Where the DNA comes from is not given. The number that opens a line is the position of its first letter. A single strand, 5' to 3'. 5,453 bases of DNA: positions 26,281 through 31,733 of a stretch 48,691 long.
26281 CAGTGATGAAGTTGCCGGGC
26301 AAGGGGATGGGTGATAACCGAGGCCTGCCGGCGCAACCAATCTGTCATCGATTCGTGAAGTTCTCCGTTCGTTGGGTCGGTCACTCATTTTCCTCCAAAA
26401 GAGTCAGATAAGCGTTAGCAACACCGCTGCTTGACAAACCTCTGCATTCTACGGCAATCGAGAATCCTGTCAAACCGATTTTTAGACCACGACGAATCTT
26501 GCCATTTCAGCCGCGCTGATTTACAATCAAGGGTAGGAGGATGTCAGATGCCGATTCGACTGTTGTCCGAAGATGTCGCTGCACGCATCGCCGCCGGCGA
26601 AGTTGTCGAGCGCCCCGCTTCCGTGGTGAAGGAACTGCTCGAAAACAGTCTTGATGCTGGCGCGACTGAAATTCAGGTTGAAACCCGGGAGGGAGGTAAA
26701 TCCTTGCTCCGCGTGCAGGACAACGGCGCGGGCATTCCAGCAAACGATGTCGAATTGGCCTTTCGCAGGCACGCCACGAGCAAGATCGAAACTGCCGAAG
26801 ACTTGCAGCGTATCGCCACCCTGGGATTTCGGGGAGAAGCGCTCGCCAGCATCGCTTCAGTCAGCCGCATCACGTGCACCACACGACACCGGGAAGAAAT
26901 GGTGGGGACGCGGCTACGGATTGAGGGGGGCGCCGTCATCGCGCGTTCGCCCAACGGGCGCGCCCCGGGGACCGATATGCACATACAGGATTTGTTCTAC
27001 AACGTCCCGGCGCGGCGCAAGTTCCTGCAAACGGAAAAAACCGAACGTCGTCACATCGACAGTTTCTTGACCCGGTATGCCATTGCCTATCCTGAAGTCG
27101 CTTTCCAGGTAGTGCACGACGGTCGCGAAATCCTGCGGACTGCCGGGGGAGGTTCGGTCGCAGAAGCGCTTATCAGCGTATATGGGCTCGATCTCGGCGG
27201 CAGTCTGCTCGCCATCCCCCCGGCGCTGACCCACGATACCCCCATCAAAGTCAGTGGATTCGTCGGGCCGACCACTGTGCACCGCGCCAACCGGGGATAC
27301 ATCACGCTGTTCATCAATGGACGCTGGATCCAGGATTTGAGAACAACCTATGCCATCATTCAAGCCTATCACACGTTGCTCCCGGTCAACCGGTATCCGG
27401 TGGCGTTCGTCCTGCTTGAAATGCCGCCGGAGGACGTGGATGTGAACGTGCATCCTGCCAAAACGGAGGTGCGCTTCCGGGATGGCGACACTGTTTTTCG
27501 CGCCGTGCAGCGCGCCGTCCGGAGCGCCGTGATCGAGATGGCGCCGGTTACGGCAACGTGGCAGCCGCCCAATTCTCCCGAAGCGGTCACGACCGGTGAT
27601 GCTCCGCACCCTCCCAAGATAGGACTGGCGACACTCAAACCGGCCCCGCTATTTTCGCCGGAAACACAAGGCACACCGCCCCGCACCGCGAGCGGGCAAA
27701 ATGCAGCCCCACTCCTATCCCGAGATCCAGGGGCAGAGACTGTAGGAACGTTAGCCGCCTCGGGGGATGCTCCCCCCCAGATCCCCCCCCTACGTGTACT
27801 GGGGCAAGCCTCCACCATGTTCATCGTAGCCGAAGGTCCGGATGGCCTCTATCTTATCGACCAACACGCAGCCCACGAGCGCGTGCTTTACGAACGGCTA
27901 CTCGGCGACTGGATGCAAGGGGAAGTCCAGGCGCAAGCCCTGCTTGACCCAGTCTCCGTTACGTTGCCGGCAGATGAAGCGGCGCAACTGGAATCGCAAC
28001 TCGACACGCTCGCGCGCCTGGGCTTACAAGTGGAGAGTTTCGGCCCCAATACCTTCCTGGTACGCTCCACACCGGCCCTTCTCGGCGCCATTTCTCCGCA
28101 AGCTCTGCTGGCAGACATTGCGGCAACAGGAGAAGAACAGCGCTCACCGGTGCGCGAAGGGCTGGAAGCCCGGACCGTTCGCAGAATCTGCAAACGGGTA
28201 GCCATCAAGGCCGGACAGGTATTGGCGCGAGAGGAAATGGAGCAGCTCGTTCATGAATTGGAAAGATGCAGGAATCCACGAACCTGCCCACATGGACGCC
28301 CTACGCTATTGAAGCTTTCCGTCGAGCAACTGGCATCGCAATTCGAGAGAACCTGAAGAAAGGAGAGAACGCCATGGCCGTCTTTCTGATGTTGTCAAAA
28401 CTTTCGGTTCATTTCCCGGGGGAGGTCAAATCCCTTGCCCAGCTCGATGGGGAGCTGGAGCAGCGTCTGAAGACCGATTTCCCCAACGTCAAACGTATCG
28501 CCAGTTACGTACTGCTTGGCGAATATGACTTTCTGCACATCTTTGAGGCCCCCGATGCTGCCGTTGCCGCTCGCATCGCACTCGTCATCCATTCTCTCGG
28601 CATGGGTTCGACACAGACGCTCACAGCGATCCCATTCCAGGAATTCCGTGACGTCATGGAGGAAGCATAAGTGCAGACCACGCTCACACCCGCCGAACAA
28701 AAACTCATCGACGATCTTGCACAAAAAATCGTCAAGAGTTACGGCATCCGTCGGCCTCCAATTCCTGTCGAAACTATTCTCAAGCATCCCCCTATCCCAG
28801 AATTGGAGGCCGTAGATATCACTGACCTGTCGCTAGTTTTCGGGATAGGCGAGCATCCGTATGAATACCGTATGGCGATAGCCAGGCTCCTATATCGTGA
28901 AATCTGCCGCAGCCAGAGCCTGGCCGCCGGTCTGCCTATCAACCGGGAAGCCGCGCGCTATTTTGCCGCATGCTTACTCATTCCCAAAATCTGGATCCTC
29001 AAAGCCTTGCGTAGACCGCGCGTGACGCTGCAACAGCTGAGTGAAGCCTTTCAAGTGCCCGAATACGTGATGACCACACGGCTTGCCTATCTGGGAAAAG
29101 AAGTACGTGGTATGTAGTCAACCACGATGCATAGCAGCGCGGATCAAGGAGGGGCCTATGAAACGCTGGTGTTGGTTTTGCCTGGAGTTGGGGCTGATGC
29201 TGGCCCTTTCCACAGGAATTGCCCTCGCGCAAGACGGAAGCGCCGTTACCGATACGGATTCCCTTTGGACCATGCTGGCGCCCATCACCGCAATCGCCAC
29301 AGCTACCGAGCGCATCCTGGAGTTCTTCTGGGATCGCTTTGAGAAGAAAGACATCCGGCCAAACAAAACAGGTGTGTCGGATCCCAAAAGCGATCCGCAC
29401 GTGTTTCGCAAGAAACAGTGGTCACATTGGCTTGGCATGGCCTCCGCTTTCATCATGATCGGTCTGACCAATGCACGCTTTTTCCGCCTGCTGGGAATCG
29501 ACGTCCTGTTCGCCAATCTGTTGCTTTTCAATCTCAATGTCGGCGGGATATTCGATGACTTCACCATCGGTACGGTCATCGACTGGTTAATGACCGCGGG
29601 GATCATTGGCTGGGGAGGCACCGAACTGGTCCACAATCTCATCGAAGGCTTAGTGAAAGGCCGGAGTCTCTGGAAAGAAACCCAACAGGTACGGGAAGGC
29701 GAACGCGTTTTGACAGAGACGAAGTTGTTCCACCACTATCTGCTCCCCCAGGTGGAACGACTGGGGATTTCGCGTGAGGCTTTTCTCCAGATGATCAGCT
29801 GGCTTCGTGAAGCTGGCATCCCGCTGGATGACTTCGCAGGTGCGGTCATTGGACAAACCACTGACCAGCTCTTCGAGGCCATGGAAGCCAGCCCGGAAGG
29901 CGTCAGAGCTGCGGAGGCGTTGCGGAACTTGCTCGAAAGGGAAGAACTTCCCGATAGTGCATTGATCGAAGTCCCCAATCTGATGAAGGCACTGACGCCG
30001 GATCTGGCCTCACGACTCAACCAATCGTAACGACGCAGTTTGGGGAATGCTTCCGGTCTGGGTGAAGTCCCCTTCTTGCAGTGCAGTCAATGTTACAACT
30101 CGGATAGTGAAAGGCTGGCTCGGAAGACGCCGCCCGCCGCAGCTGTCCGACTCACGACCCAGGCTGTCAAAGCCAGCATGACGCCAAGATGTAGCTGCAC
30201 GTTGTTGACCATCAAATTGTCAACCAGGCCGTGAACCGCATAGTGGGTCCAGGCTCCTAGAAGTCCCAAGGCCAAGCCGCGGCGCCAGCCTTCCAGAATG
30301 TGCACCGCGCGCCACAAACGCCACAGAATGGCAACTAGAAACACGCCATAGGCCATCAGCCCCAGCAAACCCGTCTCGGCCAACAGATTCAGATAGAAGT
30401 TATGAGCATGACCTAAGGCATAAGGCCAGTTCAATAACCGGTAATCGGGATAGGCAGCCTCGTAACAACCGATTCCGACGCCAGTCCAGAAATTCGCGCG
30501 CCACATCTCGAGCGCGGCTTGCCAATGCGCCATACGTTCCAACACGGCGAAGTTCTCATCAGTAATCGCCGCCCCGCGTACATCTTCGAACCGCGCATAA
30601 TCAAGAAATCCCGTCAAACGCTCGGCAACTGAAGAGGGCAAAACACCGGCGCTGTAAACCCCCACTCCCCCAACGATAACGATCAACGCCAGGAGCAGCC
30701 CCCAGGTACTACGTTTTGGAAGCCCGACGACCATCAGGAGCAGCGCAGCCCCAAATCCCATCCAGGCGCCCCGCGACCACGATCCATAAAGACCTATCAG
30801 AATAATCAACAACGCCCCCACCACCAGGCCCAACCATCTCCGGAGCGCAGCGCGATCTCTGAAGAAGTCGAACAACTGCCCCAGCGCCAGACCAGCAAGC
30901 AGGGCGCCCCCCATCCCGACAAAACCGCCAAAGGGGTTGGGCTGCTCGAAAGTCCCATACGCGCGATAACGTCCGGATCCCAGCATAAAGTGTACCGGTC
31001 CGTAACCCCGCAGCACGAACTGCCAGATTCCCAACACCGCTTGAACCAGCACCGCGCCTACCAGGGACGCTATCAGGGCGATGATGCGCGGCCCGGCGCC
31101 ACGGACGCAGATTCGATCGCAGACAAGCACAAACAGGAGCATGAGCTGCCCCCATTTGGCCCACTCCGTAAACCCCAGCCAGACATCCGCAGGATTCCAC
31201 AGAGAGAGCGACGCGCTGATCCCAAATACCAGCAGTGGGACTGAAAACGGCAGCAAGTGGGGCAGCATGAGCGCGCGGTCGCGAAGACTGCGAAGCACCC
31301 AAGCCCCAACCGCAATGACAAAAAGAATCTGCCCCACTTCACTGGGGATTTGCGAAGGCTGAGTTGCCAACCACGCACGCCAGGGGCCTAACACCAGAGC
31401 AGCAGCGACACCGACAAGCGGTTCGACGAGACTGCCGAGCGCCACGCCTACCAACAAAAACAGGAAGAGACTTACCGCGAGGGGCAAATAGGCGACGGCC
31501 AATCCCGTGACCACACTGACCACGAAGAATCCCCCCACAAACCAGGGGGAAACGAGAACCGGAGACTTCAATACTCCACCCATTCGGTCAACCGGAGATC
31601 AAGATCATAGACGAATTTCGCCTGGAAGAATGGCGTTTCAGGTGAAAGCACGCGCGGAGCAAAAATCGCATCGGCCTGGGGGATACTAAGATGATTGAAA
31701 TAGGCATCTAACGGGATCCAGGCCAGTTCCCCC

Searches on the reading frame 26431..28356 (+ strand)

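Call 37: search_protein_families(library=pfam, proteins=[window:26431-28356:+], max_evalue=0.00001)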
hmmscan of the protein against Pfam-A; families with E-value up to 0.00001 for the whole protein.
window:26431-28356:+ (641 aa): 4 families
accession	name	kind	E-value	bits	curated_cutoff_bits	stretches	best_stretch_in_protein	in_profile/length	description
PF08676.16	MutL_C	-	1.9e-34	118.8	25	1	457-597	1-141/142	MutL C terminal dimerisation domain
PF01119.25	DNA_mis_repair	-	2.5e-31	108.2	26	1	250-366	4-117/119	DNA mismatch repair protein, C-terminal domain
PF13589.12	HATPase_c_3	-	6e-14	52.7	25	1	63-164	4-105/137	Histidine kinase-, DNA gyrase B-, and HSP90-like ATPase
PF02518.31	HATPase_c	-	2.1e-08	35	26.4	1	60-120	4-64/111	Histidine kinase-, DNA gyrase B-, and HSP90-like ATPase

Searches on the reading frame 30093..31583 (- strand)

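Call 37: search_protein_families(library=pfam, proteins=[window:30093-31583:-], max_evalue=0.00001)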
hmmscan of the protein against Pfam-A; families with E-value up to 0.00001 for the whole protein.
window:30093-31583:- (496 aa): 1 family
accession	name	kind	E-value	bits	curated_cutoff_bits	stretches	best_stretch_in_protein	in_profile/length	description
PF04932.20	Wzy_C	-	3.7e-22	79.2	31.7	1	257-412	2-148/149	O-Antigen ligase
